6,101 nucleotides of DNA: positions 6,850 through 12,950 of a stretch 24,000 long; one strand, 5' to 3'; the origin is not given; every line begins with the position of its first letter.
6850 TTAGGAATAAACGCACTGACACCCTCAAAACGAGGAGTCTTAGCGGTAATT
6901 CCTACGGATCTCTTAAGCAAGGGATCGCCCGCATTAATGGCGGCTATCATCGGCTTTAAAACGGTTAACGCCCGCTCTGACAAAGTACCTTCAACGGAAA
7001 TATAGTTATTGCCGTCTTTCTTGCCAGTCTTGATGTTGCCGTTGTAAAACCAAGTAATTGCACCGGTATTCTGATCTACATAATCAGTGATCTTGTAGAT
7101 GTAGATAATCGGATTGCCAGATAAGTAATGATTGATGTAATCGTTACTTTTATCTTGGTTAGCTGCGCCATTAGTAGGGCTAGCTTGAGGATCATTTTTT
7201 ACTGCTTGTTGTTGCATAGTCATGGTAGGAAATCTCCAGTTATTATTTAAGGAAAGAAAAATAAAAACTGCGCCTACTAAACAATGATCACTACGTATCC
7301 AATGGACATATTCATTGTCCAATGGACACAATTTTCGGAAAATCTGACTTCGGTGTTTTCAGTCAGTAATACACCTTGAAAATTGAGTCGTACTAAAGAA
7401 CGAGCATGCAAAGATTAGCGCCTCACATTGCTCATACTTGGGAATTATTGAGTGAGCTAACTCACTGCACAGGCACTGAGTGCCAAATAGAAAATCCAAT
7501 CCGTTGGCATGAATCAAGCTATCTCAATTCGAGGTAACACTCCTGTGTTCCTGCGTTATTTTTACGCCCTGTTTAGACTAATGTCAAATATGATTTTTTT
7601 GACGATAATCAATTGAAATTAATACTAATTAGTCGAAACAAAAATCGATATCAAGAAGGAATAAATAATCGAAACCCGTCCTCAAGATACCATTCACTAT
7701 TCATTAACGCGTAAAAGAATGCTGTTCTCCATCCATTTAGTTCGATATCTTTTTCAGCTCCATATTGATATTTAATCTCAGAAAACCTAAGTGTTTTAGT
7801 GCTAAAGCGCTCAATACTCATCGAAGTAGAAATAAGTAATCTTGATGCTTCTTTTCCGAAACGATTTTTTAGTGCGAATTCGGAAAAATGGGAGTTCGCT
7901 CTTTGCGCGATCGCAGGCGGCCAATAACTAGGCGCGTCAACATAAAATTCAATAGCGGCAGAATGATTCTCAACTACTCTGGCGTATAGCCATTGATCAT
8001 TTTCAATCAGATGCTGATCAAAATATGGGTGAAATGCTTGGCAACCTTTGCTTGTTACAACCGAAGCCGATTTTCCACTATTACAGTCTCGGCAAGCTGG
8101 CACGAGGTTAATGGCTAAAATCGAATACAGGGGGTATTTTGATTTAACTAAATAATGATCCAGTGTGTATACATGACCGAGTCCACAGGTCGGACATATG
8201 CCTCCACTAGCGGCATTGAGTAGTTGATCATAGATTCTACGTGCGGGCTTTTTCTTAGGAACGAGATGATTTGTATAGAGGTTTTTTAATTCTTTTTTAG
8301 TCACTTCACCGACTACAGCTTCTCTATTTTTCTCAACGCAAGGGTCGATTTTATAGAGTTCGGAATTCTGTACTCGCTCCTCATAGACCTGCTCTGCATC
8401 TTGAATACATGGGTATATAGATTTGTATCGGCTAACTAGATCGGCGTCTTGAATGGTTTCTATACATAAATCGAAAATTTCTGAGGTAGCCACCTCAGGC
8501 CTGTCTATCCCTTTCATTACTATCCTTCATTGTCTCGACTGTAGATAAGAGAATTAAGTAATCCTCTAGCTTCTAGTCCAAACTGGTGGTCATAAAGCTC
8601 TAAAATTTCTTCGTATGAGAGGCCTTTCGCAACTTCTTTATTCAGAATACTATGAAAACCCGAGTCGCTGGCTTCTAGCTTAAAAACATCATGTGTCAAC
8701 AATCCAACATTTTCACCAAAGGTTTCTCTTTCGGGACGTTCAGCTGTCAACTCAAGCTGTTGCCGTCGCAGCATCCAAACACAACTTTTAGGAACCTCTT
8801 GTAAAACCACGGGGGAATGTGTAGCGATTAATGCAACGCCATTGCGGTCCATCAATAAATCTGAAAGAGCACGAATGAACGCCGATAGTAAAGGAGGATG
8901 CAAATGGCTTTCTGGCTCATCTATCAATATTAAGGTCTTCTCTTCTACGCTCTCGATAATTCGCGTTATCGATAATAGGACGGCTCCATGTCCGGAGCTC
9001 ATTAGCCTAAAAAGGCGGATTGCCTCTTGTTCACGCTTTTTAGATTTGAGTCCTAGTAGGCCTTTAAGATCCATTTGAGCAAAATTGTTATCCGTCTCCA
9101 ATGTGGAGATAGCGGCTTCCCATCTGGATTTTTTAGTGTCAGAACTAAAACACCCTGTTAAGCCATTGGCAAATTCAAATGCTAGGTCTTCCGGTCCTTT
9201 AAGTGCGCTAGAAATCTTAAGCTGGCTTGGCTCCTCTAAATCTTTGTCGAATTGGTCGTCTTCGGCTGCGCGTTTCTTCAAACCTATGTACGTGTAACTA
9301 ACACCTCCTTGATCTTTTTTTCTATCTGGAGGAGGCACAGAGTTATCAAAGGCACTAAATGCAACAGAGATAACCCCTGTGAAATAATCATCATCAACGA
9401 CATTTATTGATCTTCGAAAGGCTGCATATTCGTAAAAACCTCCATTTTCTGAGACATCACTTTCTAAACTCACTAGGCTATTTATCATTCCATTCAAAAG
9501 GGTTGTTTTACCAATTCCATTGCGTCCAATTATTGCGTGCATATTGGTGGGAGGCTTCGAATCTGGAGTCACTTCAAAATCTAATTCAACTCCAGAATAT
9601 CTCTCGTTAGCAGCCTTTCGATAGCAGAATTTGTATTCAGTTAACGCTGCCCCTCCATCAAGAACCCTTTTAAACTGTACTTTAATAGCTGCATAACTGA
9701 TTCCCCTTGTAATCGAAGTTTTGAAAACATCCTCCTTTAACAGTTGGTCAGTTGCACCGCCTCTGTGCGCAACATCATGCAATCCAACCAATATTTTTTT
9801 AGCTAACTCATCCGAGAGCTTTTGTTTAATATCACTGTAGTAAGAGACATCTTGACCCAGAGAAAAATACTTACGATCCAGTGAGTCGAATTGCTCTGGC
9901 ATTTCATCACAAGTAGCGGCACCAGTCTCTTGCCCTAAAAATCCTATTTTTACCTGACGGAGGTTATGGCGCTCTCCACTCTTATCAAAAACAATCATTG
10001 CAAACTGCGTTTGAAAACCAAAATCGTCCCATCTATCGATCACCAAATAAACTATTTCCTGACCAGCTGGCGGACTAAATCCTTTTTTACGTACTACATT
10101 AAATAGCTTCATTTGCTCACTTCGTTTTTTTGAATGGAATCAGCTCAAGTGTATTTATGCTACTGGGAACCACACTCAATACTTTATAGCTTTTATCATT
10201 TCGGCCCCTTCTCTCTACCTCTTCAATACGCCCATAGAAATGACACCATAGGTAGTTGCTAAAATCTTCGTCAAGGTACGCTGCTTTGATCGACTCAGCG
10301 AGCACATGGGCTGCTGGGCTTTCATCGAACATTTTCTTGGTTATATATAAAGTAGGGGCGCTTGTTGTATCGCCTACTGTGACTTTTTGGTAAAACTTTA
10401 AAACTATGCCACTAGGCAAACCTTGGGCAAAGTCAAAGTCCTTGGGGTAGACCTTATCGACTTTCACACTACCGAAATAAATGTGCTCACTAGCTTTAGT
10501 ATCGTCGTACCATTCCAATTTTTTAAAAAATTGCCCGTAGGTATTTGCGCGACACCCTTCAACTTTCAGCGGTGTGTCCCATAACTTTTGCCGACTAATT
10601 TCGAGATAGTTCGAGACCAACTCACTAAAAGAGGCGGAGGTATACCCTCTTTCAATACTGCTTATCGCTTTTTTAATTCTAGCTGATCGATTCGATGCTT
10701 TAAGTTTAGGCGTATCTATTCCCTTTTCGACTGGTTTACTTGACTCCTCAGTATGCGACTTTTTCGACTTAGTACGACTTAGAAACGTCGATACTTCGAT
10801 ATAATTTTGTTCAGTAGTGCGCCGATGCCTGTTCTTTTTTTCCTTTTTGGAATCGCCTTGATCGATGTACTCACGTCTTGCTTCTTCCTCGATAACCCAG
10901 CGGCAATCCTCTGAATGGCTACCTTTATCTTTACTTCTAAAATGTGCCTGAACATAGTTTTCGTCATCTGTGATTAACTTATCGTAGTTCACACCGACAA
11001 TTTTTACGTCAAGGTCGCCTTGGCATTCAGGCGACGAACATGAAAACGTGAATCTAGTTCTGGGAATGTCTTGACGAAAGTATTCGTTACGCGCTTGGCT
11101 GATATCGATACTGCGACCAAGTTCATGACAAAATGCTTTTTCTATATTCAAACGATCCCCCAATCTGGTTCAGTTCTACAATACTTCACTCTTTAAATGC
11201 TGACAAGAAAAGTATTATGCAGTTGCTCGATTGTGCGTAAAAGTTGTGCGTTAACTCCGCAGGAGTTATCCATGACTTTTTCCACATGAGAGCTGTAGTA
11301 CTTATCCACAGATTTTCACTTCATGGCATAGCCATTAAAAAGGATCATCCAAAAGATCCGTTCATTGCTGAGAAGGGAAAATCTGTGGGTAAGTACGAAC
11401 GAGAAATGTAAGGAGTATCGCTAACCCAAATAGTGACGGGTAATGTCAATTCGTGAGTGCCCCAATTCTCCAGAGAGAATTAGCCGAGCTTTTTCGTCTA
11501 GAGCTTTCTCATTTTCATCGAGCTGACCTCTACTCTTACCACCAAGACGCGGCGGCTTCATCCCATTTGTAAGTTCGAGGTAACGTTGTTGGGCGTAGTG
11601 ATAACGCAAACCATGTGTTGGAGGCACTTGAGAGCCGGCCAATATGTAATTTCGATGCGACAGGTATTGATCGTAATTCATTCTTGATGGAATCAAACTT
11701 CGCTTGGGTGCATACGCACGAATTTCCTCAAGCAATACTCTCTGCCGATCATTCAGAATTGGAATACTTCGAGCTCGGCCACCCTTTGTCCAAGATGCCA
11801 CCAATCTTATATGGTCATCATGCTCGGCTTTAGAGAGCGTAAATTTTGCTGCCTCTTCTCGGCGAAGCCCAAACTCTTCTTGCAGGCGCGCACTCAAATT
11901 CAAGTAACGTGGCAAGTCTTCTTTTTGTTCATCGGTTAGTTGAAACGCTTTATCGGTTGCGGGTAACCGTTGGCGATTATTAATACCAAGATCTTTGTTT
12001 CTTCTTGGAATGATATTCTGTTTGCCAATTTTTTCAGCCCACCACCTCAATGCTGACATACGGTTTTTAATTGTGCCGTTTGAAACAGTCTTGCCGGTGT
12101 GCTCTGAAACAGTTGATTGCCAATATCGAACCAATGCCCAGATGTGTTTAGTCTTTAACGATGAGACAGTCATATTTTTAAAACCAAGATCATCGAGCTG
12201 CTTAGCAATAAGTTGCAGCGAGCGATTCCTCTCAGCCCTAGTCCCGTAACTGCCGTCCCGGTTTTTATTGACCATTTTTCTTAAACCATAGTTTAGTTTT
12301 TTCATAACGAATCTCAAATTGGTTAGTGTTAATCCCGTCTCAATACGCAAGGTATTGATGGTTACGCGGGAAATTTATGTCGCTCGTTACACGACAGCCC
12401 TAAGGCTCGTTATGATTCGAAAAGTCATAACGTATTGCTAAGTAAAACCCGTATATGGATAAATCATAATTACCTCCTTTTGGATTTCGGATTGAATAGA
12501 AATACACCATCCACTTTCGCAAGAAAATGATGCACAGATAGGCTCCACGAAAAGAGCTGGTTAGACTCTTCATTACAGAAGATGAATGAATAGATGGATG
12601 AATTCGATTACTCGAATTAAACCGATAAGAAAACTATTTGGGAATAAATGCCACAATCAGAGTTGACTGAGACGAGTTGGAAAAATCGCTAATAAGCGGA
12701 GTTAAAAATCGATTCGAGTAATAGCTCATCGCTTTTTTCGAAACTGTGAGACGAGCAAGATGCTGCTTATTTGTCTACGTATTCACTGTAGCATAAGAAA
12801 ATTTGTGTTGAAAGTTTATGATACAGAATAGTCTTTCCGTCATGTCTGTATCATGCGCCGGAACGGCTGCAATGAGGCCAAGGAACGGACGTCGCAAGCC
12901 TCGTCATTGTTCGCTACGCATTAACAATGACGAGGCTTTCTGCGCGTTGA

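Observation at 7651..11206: Three-gene operon: unknown Zn-ribbon protein + N-terminally extended ABC ATPase + HNH nuclease (Septu-like core with unexplained extra parts)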

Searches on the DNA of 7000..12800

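Call 87: search_rna_families(source=window, start=7000, end=12800, threshold=evalue, max_evalue=1)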
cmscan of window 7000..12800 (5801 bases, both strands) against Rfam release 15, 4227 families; matches with E-value up to 1: 2.
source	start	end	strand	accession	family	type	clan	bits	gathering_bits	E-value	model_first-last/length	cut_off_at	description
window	7232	7342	+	RF00618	U4atac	Gene; snRNA; splicing;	CL00007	25.1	53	0.32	1-132/132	no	U4atac minor spliceosomal RNA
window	12555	12665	+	RF00041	Entero_OriR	Cis-reg;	-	21.9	80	0.43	1-121/121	no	Enteroviral 3' UTR element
